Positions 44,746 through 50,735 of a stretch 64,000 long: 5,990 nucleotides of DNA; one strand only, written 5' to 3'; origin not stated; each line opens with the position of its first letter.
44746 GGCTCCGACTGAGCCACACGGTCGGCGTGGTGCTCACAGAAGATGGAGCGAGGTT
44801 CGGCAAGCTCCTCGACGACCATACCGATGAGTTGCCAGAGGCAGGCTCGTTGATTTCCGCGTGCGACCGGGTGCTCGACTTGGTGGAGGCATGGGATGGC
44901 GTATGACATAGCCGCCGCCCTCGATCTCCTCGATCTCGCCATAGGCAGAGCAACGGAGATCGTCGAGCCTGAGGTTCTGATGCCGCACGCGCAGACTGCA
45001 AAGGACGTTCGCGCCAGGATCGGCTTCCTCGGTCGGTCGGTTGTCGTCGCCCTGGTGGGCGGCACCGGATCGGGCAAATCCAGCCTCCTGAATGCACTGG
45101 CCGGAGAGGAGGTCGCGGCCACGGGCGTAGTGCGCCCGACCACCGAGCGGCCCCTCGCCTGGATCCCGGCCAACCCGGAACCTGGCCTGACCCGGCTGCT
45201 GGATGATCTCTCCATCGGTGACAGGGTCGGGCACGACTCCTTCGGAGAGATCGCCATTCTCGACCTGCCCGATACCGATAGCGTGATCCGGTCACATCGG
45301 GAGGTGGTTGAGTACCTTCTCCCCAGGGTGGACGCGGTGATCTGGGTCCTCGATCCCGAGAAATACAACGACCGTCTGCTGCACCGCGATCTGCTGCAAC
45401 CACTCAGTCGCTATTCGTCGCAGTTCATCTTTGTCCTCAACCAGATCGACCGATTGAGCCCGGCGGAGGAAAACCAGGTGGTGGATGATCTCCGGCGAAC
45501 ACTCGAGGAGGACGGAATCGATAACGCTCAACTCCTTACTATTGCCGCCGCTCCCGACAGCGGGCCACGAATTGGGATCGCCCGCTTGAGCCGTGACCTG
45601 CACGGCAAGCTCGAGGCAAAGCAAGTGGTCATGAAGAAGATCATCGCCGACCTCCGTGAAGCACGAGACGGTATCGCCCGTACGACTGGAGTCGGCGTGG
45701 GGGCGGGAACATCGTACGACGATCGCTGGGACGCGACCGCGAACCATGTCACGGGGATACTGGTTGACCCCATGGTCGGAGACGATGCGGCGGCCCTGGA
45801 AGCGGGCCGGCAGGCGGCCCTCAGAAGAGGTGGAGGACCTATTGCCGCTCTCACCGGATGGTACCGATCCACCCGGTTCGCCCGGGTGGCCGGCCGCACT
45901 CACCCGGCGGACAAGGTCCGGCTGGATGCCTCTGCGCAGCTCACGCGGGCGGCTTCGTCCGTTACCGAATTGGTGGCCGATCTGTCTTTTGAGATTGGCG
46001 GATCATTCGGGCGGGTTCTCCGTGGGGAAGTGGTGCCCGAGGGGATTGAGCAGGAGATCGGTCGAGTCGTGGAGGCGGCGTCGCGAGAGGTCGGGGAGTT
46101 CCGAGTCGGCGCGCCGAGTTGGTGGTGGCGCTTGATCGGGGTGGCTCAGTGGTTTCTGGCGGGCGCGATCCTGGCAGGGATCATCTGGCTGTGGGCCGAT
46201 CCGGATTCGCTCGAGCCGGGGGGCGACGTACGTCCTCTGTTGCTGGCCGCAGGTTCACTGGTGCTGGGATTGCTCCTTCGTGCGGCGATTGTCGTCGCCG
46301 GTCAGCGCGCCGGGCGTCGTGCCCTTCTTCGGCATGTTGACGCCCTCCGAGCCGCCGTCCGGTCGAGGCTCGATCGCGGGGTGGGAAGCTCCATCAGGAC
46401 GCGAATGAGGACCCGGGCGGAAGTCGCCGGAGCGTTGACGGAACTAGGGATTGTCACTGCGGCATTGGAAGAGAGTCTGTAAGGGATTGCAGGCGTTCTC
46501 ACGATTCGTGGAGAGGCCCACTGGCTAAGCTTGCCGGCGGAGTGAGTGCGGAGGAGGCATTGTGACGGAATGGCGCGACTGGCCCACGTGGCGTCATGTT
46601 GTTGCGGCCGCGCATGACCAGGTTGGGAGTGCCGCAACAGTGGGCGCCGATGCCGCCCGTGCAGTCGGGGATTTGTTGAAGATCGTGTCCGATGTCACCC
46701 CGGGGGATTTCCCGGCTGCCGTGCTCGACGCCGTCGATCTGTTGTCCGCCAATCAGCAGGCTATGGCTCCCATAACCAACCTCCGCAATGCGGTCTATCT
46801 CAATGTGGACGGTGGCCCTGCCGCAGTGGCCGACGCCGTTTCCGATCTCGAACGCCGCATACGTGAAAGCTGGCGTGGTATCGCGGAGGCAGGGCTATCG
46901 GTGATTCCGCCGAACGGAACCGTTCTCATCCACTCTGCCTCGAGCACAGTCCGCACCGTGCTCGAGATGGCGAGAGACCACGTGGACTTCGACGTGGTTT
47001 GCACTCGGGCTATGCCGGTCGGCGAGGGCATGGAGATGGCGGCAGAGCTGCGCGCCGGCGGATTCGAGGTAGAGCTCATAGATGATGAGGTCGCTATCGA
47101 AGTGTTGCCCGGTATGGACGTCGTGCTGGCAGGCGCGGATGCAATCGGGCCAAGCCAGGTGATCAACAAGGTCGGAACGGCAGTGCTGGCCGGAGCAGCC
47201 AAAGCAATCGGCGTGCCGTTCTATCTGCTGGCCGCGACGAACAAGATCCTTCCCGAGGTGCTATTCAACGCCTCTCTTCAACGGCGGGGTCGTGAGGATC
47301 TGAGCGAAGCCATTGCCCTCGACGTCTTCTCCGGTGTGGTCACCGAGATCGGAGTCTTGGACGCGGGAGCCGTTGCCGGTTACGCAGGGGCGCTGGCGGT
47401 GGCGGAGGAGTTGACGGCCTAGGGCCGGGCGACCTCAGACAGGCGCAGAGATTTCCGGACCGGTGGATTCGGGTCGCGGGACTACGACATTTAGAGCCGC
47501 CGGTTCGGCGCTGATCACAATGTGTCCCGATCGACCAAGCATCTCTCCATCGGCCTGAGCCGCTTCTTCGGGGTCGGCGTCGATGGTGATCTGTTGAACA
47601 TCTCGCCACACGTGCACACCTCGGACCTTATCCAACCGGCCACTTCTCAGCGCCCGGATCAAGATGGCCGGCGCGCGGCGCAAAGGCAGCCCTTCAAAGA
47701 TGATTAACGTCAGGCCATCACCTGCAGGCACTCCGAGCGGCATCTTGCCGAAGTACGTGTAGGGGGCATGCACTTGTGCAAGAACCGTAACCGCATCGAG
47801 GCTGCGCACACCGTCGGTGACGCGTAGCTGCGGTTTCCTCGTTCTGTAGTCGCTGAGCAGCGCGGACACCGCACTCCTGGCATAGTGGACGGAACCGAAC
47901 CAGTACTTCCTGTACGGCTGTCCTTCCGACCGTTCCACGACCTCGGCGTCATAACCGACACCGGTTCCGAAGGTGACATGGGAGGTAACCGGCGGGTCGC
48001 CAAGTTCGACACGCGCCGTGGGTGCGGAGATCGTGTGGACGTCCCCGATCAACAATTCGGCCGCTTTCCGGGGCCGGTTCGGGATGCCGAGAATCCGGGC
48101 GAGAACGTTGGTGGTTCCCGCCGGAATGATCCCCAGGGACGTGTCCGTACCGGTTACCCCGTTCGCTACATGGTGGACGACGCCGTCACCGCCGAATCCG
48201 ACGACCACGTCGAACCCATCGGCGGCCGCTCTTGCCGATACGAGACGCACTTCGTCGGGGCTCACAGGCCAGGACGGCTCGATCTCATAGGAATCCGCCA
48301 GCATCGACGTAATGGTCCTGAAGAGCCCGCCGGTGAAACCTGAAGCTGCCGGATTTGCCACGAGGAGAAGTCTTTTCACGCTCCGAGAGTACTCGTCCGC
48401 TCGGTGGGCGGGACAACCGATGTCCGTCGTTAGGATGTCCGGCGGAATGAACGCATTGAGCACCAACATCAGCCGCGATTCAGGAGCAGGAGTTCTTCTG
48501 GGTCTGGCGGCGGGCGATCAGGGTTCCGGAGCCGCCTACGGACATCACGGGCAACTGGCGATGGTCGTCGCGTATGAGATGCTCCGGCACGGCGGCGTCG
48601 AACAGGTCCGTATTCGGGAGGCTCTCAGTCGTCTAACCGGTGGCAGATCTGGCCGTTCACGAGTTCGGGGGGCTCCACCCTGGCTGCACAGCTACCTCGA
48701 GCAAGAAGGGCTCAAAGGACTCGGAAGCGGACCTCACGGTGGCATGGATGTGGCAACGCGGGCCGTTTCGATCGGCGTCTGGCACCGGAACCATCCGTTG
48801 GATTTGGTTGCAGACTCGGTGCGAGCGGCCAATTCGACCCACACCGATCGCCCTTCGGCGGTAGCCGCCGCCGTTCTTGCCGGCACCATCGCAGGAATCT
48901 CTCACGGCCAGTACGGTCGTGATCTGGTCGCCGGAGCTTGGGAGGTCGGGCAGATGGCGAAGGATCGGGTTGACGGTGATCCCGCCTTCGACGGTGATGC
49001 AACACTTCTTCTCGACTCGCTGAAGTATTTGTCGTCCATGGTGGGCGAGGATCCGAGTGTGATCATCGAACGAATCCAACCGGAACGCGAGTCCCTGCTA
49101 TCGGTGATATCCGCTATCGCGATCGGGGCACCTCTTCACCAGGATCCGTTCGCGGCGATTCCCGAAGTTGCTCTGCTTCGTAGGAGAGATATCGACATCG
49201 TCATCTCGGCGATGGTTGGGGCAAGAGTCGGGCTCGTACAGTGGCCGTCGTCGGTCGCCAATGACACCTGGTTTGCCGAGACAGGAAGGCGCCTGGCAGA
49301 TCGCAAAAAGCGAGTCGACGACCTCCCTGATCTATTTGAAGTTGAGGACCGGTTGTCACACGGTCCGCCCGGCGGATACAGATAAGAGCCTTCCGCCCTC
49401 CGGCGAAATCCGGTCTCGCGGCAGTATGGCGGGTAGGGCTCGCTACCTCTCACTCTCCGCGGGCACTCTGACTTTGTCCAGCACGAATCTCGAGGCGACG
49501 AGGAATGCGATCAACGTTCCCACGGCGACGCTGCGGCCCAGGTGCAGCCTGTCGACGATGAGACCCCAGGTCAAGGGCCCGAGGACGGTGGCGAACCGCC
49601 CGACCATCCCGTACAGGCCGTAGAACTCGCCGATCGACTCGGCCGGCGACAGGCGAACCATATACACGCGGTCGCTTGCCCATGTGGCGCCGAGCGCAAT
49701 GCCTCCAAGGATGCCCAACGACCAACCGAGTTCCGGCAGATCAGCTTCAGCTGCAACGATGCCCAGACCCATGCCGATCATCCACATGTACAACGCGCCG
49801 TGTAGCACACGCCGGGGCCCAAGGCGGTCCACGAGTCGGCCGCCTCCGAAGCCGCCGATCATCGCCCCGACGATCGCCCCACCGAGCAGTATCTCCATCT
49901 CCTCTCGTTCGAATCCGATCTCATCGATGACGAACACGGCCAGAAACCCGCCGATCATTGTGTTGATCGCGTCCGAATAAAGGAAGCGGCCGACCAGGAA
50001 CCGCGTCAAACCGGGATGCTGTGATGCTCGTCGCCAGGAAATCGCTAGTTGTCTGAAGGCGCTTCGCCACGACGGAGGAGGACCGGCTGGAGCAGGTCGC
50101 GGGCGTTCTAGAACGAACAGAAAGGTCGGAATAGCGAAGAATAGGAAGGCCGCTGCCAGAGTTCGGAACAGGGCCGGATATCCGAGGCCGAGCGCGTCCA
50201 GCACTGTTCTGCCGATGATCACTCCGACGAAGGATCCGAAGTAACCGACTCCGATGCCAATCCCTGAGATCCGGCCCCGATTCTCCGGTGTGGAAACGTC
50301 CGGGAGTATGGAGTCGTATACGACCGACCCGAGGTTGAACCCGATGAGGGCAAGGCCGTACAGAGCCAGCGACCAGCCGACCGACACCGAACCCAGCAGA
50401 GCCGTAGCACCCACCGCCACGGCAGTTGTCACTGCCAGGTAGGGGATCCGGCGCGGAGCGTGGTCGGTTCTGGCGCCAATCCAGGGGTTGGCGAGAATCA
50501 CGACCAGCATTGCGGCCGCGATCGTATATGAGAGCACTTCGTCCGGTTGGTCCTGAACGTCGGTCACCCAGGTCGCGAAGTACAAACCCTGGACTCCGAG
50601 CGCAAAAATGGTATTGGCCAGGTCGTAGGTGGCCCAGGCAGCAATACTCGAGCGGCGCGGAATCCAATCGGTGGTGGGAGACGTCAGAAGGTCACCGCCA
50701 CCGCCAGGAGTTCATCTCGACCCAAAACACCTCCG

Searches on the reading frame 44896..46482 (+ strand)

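Call 29: search_protein_families(library=pfam, proteins=[window:44896-46482:+], max_evalue=0.0001)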
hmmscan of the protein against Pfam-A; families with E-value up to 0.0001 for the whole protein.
window:44896-46482:+ (528 aa): 4 families
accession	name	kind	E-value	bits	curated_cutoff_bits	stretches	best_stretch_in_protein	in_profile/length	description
PF00350.29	Dynamin_N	-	2.3e-11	44.4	27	1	51-87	1-36/168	Dynamin family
PF03193.22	RsgA_GTPase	-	1.7e-07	31.7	30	1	26-83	85-141/174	RsgA GTPase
PF01926.29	MMR_HSR1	-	1.1e-06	29.2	21.9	1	51-182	2-112/113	50S ribosome-binding GTPase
PF00005.33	ABC_tran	-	2.7e-05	25.2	25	1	49-79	12-42/137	ABC transporter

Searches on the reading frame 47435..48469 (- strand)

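Call 29: search_protein_families(library=pfam, proteins=[window:47435-48469:-], max_evalue=0.0001)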
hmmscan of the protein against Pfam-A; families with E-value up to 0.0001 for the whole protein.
window:47435-48469:- (344 aa): 2 families
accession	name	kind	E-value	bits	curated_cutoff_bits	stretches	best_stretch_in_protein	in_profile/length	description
PF00781.29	DAGK_cat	-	1.7e-20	73.3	23.6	1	33-143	1-116/125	Diacylglycerol kinase catalytic domain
PF19279.4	YegS_C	-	2.9e-08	34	27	1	171-329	5-157/158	YegS C-terminal NAD kinase beta sandwich-like domain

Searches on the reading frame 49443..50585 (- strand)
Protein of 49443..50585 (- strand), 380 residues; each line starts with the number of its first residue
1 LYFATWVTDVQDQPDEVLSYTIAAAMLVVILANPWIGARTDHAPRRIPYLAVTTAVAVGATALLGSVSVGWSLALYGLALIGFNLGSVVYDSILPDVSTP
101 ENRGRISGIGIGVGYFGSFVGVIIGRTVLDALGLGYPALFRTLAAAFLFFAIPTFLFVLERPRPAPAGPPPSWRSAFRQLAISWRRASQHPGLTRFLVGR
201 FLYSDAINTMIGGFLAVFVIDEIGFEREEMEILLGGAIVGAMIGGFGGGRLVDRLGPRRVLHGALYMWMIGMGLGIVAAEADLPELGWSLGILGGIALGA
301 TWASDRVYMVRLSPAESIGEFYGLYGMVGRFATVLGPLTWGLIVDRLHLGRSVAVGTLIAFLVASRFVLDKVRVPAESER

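Call 29: search_protein_families(library=pfam, proteins=[window:49443-50585:-], max_evalue=0.0001)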
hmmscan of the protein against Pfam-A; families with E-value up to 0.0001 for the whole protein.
window:49443-50585:- (380 aa): 3 families
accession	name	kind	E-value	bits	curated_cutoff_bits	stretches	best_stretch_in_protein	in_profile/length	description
PF07690.21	MFS_1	-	6.2e-26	91.6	33.4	2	206-371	10-175/347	Major Facilitator Superfamily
PF11700.14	ATG22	-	3.1e-23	82.7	24.1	1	75-368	133-468/482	Vacuole effluxer Atg22 like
PF12832.13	MFS_1_like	-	1.3e-05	24.9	25.2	1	23-328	41-345/373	MFS_1 like family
